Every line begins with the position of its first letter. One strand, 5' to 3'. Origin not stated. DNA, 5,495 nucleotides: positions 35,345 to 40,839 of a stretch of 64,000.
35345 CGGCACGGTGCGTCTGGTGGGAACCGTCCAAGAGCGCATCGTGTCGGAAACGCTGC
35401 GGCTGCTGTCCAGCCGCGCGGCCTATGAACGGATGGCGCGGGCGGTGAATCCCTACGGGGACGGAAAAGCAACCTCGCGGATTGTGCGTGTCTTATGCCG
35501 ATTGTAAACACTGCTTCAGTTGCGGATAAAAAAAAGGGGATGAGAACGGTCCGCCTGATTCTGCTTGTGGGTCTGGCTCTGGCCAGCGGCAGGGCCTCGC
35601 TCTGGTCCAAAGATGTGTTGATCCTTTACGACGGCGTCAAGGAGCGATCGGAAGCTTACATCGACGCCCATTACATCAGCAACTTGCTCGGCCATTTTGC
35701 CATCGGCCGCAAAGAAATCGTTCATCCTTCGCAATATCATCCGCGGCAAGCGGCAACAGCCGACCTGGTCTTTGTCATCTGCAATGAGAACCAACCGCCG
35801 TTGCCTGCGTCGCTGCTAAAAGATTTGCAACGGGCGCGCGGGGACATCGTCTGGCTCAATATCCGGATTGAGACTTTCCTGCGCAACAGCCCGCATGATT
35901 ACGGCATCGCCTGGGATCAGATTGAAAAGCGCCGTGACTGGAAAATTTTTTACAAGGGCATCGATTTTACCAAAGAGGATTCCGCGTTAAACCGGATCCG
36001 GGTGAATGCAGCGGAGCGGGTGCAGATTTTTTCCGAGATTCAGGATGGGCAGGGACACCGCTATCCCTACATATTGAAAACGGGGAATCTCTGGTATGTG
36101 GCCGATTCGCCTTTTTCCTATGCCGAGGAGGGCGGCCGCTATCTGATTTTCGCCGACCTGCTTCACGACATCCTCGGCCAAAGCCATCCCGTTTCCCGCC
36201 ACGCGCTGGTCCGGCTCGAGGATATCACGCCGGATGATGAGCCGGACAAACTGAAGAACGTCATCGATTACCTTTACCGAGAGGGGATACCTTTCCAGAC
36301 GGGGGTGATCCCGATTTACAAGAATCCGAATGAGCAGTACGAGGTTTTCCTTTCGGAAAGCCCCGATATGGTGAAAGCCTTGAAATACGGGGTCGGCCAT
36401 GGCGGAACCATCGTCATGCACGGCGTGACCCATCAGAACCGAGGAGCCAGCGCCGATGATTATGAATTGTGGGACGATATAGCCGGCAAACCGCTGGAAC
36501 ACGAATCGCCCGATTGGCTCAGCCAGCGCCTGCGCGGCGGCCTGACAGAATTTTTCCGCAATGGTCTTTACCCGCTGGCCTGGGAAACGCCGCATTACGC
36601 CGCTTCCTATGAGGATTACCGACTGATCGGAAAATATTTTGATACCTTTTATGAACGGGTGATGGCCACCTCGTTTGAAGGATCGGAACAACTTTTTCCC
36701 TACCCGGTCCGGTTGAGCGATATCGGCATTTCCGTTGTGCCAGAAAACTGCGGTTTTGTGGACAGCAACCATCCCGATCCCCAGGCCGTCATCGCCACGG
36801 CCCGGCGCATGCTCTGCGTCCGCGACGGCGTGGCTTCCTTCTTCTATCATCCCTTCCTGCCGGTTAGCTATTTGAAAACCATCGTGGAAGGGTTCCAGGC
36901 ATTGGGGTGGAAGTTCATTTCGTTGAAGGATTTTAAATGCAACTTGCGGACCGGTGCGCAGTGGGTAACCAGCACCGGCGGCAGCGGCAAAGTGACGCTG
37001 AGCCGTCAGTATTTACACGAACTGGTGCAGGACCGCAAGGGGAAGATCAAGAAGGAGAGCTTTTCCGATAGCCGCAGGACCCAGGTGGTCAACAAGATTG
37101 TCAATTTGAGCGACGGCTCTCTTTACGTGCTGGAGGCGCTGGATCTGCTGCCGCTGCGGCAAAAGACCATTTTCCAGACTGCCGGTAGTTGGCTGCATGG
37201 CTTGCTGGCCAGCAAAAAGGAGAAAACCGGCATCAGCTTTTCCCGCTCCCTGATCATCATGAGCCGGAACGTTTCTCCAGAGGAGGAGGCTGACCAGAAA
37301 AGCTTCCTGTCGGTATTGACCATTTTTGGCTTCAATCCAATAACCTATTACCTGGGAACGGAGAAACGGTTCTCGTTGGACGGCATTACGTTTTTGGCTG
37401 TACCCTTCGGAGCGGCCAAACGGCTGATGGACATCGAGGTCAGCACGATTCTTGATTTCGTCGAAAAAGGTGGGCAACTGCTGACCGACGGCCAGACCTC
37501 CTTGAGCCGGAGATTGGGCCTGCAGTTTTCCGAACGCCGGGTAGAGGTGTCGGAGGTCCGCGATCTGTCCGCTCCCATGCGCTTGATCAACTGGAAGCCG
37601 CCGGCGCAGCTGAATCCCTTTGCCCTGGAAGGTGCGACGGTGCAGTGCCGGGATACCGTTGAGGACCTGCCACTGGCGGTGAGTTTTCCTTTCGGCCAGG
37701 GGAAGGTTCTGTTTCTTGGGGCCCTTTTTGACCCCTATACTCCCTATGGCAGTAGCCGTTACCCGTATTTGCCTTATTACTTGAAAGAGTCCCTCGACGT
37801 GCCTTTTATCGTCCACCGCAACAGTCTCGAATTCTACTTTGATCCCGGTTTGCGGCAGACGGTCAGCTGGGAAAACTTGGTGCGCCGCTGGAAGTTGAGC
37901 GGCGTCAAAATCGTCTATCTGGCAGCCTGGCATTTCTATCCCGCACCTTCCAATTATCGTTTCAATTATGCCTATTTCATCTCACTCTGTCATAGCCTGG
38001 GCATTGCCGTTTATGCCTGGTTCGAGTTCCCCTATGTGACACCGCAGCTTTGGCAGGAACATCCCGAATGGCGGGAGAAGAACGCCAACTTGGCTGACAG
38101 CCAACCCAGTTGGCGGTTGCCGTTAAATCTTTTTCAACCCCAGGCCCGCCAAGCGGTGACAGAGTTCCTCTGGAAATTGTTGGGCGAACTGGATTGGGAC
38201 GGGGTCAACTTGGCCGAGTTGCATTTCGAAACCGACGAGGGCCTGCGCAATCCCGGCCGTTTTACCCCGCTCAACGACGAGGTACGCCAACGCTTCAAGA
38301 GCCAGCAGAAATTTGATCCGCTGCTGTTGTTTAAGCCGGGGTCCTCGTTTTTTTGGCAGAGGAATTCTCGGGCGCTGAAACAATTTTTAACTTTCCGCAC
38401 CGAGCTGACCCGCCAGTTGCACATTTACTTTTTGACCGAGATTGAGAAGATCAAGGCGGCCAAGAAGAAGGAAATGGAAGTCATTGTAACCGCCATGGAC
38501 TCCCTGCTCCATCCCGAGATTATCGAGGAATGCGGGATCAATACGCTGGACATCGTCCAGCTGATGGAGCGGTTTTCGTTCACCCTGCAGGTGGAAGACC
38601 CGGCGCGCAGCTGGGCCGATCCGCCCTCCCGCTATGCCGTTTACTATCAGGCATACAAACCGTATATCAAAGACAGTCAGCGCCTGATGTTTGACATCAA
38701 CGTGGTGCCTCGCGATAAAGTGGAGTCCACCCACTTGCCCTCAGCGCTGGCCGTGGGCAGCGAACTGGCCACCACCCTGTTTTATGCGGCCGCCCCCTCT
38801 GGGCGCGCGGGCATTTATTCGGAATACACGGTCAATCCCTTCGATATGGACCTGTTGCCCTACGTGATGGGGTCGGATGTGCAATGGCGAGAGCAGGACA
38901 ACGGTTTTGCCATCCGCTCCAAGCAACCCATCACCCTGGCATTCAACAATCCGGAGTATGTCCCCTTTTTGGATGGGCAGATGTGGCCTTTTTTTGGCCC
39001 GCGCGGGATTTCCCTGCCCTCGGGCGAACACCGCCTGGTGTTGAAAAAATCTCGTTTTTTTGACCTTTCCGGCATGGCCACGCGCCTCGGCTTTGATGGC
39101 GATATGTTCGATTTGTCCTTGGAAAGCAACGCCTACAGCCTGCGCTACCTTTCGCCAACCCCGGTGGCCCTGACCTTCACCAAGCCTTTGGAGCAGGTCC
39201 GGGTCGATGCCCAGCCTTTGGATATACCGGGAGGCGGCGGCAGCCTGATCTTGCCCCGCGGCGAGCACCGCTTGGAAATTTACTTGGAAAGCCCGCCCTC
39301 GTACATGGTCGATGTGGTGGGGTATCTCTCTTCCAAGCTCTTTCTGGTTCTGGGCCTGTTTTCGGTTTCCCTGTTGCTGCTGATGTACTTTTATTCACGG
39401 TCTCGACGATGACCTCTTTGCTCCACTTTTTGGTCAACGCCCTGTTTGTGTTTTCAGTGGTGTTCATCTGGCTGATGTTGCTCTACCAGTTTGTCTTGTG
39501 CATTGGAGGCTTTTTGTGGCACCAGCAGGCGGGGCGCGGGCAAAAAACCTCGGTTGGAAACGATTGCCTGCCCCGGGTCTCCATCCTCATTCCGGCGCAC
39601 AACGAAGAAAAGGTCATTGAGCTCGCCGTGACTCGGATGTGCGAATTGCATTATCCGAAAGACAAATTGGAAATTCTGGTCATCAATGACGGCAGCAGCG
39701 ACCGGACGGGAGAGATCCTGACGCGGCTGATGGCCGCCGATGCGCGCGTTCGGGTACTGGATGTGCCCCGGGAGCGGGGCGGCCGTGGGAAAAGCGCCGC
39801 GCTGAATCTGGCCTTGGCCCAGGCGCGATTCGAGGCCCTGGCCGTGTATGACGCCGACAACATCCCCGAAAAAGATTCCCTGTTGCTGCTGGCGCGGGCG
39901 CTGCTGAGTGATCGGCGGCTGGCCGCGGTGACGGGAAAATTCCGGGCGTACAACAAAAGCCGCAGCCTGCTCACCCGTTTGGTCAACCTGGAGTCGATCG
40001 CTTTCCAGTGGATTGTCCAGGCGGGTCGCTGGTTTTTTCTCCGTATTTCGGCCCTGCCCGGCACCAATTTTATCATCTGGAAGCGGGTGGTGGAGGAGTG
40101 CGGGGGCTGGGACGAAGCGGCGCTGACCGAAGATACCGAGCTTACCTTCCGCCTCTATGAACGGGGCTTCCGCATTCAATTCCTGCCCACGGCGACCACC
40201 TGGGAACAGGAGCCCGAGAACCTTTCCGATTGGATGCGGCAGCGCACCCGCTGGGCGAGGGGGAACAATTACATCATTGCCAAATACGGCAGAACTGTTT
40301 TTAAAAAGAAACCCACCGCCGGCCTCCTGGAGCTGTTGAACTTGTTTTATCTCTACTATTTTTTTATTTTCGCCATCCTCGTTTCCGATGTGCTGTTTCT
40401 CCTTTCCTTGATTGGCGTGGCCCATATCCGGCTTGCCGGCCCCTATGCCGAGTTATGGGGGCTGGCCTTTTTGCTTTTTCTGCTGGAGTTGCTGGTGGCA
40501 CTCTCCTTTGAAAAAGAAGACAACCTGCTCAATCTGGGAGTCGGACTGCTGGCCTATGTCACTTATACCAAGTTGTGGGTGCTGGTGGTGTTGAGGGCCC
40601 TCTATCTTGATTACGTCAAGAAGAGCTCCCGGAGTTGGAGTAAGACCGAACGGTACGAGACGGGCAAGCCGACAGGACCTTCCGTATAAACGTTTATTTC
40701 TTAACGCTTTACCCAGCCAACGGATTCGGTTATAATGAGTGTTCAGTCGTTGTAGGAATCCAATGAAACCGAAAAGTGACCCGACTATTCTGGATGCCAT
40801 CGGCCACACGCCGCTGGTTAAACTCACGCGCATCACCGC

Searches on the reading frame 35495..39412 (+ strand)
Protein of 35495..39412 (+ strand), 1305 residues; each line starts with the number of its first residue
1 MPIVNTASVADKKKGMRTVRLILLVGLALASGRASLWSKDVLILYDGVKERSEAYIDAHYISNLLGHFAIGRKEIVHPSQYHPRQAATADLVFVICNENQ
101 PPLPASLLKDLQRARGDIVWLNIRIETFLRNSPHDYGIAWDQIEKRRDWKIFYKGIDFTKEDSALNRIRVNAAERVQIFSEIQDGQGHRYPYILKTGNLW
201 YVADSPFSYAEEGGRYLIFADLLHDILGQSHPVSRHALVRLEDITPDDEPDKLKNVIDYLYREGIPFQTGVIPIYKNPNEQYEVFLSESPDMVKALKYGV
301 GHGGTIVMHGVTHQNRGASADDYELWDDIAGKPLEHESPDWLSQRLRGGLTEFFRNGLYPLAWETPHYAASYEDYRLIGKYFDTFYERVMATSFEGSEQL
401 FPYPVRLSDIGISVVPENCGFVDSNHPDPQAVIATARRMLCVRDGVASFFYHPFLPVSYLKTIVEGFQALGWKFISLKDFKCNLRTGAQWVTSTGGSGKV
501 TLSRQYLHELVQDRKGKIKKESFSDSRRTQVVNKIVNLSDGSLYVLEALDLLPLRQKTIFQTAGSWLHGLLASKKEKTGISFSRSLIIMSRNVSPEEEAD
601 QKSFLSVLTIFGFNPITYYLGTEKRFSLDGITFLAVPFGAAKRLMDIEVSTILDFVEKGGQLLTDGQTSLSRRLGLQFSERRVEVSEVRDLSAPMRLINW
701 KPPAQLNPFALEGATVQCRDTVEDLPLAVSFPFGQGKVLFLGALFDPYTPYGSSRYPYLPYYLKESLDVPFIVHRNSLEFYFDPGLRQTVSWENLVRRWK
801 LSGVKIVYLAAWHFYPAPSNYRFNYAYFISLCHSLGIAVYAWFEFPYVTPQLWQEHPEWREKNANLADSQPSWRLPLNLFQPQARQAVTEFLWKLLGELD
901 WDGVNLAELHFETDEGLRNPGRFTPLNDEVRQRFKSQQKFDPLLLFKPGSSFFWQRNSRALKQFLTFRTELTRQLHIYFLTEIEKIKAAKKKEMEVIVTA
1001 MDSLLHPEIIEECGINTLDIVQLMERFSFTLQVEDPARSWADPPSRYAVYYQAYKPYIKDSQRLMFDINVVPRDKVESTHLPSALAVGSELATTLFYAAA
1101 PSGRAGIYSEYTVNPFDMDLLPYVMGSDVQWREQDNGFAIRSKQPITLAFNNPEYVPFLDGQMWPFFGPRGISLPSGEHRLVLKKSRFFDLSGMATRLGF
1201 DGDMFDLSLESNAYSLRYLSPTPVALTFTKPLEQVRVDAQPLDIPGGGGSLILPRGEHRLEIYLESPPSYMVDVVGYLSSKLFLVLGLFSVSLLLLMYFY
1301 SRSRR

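Call 60: search_protein_families(library=pfam, proteins=[window:35495-39412:+], max_evalue=0.0001)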
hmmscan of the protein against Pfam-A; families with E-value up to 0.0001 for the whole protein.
window:35495-39412:+ (1305 aa): 1 family
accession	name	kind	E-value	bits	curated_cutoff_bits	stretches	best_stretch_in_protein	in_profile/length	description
PF10096.14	DUF2334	-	2.4e-49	168.2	26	1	237-467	2-203/203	Uncharacterized protein conserved in bacteria (DUF2334)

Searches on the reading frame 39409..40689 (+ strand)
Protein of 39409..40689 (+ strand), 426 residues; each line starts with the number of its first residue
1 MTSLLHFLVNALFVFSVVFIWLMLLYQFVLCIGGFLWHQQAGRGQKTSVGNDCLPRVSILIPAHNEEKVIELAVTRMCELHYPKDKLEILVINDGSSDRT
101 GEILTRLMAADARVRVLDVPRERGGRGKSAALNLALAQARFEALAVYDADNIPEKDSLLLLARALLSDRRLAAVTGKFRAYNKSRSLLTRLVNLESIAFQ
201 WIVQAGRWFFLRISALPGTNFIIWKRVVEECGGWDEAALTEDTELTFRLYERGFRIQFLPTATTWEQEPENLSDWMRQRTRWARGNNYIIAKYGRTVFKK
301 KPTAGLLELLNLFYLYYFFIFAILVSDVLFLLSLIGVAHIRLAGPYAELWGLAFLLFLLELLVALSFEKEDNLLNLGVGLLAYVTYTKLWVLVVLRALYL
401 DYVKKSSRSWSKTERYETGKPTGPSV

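Call 15: find_encoding_contigs(protein=window:39409-40689:+, flank=10000, max_places=10)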
Protein window:39409-40689:+ (426 aa): 1 contig read that carries it; 1 place shown.
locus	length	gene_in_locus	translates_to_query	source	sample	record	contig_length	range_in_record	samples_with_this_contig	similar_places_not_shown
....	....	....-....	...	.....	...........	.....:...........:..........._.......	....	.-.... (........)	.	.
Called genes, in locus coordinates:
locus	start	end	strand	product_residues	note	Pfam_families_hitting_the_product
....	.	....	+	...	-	?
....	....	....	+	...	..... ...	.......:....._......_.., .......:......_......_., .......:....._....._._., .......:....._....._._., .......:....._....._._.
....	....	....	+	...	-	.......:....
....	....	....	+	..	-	?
